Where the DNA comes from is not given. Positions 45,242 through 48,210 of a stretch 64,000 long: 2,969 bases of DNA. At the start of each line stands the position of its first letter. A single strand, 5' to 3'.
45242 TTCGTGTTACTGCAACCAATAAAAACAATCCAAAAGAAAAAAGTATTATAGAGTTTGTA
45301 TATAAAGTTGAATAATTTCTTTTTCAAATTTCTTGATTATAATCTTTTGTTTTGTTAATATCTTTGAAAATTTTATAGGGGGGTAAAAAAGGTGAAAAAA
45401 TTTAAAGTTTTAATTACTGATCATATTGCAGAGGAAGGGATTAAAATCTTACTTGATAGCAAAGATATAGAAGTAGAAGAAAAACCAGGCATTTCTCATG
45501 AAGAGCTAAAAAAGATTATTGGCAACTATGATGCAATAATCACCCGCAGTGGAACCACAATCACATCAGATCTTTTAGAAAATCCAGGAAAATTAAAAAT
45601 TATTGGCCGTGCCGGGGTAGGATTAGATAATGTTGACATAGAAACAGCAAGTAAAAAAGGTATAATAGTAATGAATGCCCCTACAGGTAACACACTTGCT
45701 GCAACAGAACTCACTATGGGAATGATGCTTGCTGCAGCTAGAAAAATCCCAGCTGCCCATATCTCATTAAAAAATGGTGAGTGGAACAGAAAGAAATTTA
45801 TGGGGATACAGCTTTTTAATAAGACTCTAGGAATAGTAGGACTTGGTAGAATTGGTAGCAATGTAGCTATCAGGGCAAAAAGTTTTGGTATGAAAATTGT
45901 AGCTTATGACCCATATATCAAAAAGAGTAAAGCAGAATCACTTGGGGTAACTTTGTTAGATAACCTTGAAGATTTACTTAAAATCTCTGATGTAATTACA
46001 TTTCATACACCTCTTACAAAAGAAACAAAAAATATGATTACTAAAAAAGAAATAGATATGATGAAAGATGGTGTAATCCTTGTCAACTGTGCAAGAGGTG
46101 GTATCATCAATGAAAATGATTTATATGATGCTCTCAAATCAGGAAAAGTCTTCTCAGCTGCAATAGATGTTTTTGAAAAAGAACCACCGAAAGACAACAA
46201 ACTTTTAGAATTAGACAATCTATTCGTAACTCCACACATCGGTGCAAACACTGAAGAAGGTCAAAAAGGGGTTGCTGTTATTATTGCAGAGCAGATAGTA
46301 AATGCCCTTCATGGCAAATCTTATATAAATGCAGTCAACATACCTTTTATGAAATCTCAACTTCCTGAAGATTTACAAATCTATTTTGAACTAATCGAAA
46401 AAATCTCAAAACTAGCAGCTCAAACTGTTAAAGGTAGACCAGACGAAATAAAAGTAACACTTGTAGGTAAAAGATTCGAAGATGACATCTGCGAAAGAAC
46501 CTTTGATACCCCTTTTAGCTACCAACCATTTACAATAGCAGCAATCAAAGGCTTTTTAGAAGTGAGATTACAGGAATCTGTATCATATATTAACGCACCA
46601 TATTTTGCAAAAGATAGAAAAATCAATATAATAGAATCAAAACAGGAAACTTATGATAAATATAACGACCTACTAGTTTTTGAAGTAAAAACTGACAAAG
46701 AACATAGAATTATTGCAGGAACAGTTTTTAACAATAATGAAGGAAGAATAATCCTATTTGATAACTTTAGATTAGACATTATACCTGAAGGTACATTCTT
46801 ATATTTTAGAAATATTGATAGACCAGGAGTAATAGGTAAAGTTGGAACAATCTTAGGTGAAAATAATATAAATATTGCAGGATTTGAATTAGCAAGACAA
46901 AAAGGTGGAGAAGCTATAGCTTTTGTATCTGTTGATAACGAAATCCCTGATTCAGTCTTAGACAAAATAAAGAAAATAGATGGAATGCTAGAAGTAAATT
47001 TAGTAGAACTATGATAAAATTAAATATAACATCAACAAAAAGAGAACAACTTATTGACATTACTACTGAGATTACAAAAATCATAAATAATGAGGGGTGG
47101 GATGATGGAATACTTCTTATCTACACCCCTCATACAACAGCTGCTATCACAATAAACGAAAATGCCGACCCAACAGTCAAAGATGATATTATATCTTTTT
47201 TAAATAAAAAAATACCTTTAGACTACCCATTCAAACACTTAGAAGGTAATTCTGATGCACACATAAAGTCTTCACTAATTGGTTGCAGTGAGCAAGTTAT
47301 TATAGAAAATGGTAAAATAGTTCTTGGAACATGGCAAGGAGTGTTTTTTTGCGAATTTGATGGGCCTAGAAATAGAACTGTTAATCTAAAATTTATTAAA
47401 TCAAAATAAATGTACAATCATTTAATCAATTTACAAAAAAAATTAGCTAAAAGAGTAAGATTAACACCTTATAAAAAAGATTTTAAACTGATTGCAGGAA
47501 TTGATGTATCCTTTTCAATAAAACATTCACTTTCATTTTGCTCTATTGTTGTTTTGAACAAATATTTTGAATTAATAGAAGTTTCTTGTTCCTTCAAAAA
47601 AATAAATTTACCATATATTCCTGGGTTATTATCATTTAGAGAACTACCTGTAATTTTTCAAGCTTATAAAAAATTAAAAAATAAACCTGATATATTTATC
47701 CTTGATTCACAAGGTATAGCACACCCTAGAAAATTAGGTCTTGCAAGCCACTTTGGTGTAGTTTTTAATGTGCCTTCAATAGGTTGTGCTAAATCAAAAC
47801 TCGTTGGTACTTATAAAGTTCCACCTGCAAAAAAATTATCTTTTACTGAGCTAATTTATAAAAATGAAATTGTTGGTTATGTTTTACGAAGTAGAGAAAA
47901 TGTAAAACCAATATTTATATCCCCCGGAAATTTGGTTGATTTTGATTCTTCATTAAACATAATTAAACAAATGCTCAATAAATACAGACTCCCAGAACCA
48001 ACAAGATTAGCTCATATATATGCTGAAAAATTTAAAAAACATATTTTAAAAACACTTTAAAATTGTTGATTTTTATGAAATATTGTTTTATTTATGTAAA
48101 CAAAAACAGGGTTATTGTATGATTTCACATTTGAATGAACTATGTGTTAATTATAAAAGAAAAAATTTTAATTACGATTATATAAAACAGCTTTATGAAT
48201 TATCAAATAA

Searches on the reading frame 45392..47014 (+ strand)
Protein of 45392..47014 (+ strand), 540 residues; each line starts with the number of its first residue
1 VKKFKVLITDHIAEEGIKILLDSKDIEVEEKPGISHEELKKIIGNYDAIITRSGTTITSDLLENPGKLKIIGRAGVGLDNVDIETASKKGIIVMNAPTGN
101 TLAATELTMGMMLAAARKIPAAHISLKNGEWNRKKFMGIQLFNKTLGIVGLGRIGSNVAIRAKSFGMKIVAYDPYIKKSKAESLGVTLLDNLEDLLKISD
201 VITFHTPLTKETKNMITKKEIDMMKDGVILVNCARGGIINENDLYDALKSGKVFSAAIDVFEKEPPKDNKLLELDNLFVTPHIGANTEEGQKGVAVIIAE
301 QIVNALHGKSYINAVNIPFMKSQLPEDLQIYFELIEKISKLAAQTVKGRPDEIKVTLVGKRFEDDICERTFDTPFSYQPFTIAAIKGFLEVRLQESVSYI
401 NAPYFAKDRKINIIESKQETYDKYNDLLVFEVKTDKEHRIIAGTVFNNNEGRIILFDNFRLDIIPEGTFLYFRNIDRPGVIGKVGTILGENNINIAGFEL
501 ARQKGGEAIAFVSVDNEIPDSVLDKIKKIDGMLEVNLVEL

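Call 71: search_protein_families(library=pfam, max_evalue=0.00001, proteins=[window:45392-47014:+])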
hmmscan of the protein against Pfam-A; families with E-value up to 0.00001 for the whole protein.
window:45392-47014:+ (540 aa): 4 families
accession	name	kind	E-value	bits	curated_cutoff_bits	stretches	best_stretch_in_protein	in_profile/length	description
PF02826.25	2-Hacid_dh_C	-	1.2e-64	217.4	25.1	1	109-284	1-178/178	D-isomer specific 2-hydroxyacid dehydrogenase, NAD binding domain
PF00389.36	2-Hacid_dh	-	3.4e-35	121.1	24.6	1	6-316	1-134/134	D-isomer specific 2-hydroxyacid dehydrogenase, catalytic domain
PF19304.4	PGDH_inter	-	2.9e-20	73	27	1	328-454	2-116/119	D-3-phosphoglycerate dehydrogenase intervening domain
PF01842.31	ACT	-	5.7e-12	45.6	27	1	470-530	3-65/66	ACT domain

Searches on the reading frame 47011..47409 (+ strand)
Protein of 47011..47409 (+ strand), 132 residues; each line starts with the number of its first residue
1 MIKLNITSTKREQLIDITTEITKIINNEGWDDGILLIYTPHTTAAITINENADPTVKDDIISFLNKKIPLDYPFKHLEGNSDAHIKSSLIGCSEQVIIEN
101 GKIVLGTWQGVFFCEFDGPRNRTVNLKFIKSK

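Call 71: search_protein_families(library=pfam, max_evalue=0.00001, proteins=[window:47011-47409:+])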
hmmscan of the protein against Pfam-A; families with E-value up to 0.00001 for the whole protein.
window:47011-47409:+ (132 aa): 1 family
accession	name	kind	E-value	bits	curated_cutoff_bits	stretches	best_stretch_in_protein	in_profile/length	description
PF01894.22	UPF0047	-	1.6e-42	144.8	27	1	16-127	1-116/117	Uncharacterised protein family UPF0047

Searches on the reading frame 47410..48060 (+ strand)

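Call 72: search_protein_families(library=pfam, max_evalue=0.00001, proteins=[window:47410-48060:+])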
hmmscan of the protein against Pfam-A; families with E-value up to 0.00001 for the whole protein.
window:47410-48060:+ (216 aa): 1 family
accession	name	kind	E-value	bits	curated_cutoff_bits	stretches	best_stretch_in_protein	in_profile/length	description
PF04493.20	Endonuclease_5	-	3.9e-72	242.5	23.4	1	10-202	1-197/198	Endonuclease V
